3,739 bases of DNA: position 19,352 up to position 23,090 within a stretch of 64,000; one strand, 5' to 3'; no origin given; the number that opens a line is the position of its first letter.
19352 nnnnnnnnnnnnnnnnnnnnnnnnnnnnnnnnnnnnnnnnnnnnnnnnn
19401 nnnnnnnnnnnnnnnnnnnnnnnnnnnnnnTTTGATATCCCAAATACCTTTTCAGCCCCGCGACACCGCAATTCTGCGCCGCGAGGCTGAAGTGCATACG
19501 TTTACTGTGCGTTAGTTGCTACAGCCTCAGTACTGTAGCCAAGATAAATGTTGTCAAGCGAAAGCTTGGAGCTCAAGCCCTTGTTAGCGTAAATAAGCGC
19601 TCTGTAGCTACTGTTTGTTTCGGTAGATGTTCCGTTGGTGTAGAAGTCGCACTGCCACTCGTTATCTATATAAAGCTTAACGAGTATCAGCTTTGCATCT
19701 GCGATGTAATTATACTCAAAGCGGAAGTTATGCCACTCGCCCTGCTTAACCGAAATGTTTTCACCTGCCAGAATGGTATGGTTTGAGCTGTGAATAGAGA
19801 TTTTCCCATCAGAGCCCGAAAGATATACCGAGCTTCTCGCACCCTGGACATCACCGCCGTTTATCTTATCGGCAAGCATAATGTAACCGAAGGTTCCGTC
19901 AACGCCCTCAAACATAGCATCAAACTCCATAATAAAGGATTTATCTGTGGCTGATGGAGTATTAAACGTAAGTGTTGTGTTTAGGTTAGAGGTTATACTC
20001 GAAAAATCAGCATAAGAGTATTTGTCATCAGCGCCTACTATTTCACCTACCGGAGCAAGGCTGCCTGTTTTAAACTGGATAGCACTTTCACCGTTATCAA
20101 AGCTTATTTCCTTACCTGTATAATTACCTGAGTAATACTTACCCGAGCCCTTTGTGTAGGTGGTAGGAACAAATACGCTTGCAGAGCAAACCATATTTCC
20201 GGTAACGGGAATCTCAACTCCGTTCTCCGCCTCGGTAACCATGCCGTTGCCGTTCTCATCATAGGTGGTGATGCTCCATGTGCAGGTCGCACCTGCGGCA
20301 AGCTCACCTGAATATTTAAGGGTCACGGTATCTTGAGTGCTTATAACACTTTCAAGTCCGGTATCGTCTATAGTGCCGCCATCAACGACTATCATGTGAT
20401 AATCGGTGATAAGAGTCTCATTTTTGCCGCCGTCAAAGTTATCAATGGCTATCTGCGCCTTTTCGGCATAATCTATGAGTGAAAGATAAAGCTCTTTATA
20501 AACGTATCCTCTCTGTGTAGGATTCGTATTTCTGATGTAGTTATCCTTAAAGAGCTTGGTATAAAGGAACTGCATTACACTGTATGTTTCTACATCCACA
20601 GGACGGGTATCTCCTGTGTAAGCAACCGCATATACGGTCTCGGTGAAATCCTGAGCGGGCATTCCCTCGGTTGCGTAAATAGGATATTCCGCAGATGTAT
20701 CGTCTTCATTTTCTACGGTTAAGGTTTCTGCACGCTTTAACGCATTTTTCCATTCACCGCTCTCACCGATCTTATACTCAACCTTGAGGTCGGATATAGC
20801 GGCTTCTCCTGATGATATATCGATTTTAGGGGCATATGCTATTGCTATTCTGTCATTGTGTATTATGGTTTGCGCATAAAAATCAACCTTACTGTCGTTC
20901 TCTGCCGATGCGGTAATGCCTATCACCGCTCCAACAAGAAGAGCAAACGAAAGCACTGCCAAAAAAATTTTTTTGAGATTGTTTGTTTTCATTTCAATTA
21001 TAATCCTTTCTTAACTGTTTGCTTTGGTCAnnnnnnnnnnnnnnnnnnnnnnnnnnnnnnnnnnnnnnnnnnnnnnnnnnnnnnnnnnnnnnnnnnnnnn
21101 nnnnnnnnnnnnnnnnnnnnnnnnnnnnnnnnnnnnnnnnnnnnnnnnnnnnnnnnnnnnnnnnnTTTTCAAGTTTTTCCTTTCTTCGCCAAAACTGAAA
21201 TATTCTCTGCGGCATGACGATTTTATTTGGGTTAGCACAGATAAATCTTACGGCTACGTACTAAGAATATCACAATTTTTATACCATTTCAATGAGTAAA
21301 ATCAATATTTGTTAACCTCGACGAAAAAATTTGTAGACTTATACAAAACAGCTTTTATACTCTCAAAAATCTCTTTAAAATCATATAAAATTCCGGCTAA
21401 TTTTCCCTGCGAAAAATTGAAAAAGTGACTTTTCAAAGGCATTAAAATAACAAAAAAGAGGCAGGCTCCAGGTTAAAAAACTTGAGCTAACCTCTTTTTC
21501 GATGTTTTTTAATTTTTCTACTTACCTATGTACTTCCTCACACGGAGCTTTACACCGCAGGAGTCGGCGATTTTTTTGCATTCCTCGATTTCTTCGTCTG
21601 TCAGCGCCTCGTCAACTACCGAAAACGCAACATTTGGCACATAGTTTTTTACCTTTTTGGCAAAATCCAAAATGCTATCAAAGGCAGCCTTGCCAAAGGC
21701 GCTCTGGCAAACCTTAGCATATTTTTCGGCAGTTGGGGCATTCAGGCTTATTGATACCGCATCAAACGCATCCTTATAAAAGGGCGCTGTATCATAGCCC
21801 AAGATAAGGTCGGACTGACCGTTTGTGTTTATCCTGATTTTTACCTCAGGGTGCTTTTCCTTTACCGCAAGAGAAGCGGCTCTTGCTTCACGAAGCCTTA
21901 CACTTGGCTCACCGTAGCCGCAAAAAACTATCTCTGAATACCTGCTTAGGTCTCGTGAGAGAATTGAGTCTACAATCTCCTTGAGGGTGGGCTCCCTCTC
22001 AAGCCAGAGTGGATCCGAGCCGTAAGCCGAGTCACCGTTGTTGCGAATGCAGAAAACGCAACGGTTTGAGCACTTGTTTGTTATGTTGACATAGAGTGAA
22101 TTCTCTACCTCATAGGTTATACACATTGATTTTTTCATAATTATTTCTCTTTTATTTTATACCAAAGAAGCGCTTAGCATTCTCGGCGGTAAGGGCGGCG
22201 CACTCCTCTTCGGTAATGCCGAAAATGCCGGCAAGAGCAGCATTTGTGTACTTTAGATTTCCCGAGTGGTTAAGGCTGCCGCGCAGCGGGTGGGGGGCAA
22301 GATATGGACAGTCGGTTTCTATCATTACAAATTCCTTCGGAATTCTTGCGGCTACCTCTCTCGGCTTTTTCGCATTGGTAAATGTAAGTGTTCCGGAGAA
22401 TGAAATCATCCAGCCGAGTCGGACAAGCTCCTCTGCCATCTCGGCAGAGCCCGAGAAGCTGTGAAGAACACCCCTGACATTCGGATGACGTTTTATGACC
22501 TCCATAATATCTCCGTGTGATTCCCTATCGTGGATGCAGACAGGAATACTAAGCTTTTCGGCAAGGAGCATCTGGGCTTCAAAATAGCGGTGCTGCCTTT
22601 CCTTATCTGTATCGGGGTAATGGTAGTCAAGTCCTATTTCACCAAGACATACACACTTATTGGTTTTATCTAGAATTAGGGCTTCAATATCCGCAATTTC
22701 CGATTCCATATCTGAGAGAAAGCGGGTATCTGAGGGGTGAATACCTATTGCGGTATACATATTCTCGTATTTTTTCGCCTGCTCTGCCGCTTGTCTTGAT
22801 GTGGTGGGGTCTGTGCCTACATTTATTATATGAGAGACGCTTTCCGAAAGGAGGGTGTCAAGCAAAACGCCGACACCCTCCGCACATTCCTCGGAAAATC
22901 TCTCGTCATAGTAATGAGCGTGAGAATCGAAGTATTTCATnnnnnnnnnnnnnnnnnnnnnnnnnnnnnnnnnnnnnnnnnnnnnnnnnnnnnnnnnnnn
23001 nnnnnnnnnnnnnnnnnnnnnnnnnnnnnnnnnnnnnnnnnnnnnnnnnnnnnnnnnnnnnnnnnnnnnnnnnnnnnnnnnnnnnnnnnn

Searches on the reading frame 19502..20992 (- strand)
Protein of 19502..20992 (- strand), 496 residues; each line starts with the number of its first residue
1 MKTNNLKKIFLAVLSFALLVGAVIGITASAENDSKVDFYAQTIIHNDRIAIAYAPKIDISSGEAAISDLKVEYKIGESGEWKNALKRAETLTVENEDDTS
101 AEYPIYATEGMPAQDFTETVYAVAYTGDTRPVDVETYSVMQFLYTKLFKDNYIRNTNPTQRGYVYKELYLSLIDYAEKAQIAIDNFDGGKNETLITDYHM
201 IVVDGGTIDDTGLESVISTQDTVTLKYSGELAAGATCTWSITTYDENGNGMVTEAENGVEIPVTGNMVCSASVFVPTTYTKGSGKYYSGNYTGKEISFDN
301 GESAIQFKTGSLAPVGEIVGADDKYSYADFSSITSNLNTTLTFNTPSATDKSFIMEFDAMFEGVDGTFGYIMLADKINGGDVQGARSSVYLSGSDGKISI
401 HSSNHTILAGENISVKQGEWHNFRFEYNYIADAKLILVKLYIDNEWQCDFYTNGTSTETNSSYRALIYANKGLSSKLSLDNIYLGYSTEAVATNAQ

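Call 6: search_protein_families(library=pfam, proteins=[window:19502-20992:-], max_evalue=0.1)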
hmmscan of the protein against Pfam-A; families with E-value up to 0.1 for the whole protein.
window:19502-20992:- (496 aa): 0 families

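Call 7: search_protein_families(library=ncbifam, proteins=[window:19502-20992:-], max_evalue=0.1)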
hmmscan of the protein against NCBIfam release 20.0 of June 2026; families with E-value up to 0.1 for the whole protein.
window:19502-20992:- (496 aa): 0 families

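Call 97: find_related_loci(query=A8, collection=metagenome_contigs, flank=3000)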
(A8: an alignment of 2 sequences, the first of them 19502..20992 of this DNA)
Query A8 (496 aa) in metagenome_contigs; peptide patterns used: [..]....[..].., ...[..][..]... (x = any residue, [..] = any of these).
174 stretches matched a pattern; 1 encode a relative of the query (tblastn E <= 1e-3); 1 distinct loci.
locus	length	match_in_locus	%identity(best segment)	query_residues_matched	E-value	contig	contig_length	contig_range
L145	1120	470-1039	35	20-232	6e-22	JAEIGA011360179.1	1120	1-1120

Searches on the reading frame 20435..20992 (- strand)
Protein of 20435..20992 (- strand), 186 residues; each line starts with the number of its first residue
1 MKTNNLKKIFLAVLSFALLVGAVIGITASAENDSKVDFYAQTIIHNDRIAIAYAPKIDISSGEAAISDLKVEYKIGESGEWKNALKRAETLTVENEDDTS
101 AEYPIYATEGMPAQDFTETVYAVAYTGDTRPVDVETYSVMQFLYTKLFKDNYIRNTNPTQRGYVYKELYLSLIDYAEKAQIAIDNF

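Call 16: find_homologous_proteins(query=window:20435-20992:-, max_evalue=0.001)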
Query seq(186 aa): 174 candidates shared short words with the query, none scored E <= 0.001.

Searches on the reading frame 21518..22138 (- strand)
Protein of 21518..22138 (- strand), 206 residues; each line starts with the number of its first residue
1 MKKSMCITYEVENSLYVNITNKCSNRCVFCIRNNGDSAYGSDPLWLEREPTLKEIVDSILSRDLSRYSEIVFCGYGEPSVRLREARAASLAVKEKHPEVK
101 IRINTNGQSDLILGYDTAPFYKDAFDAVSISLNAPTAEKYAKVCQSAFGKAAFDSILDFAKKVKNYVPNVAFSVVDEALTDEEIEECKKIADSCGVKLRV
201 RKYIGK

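Call 6: search_protein_families(library=pfam, proteins=[window:21518-22138:-], max_evalue=0.1)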
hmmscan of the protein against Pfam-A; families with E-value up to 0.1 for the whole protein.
window:21518-22138:- (206 aa): 1 family
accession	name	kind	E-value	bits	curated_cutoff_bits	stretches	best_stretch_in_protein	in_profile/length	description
PF04055.27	Radical_SAM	-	1.2e-18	68.3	29.5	1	17-187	1-162/166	Radical SAM superfamily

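Call 107: search_protein_families(library=ncbifam, proteins=[window:21518-22138:-], max_evalue=0.001)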
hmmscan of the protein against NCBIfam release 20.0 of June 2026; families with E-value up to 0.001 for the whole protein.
window:21518-22138:- (206 aa): 15 families
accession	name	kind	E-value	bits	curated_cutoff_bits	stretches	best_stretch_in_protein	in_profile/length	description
TIGR04100.1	rSAM_pair_X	hypoth_equivalog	6.8e-78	260.8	262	1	7-203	2-196/197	TIGR04100 family radical SAM protein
TIGR04038.1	tatD_link_rSAM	subfamily_domain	1.8e-62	210.5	129.7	1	7-203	2-191/192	TatD family nuclease-associated radical SAM protein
TIGR04317.1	W_rSAM_matur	equivalog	1.3e-14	54.1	380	1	14-197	5-177/349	tungsten cofactor oxidoreductase radical SAM maturase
TIGR02666.1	moaA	equivalog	1.7e-09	37.1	284.05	1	14-199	11-188/336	GTP 3',8-cyclase MoaA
TIGR04163.1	rSAM_cobopep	equivalog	1.4e-06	27.4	375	1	13-175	64-217/428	peptide-modifying radical SAM enzyme CbpB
NF001199.0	PRK00164.2-1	equivalog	3.7e-06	26.3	231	1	13-192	12-176/308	GTP 3',8-cyclase MoaA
TIGR02668.1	moaA_archaeal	equivalog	7.4e-06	25.2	325.25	1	14-197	11-180/303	GTP 3',8-cyclase MoaA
TIGR03977.1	rSAM_pair_HxsC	equivalog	1.3e-05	24.3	267.9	1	13-186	25-185/292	His-Xaa-Ser system radical SAM maturase HxsC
TIGR04068.1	rSAM_ocin_clost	equivalog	2.5e-05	23.4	500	1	12-174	80-243/462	Cys-rich peptide radical SAM maturase CcpM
NF038332.1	rSAM_rare_HxsC4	exception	5.5e-05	22.5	500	1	13-109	14-100/335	radical SAM protein HxsC4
NF038283.1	viperin_w_prok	equivalog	9.2e-05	21.7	180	1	19-172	8-156/281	viperin family antiviral radical SAM protein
TIGR04311.1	rSAM_Geo_metal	subfamily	0.00012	21.3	400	1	14-144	4-124/423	radical SAM/SPASM family putative metalloenzyme maturase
NF045574.1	sacti_mat_StsB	exception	0.0003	19.8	625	1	13-191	96-253/466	StsB family radical SAM/SPASM domain sactipeptide maturase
NF038170.1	lachnocin_rSAM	equivalog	0.00038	19.5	550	1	13-168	76-228/440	lachnocin radical SAM maturase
NF050035.1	rSAM_WgK_link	exception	0.00056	19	650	1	14-170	10-150/367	radical SAM/SPASM peptide maturase WgkB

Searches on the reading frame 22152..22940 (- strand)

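Call 107: search_protein_families(library=ncbifam, proteins=[window:22152-22940:-], max_evalue=0.001)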
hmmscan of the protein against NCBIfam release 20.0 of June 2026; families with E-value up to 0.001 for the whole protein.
window:22152-22940:- (262 aa): 5 families
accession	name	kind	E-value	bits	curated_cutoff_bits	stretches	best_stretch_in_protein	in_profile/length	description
TIGR00010.1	TIGR00010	subfamily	3.7e-70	236.3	206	1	3-260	1-252/253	YchF/TatD family DNA exonuclease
NF008075.0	PRK10812.1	equivalog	5e-39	134.1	438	1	3-261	3-256/265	metal-dependent hydrolase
NF008522.0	PRK11449.1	equivalog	7.7e-36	123.5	481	1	2-259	4-256/259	metal-dependent hydrolase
NF007745.0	PRK10425.1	equivalog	5.6e-29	101.2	395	1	33-261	27-258/260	3'-5' ssDNA/RNA exonuclease TatD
NF041926.1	QatD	equivalog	8.4e-23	80.7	230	1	35-257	23-238/239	Qat anti-phage system TatD family nuclease QatD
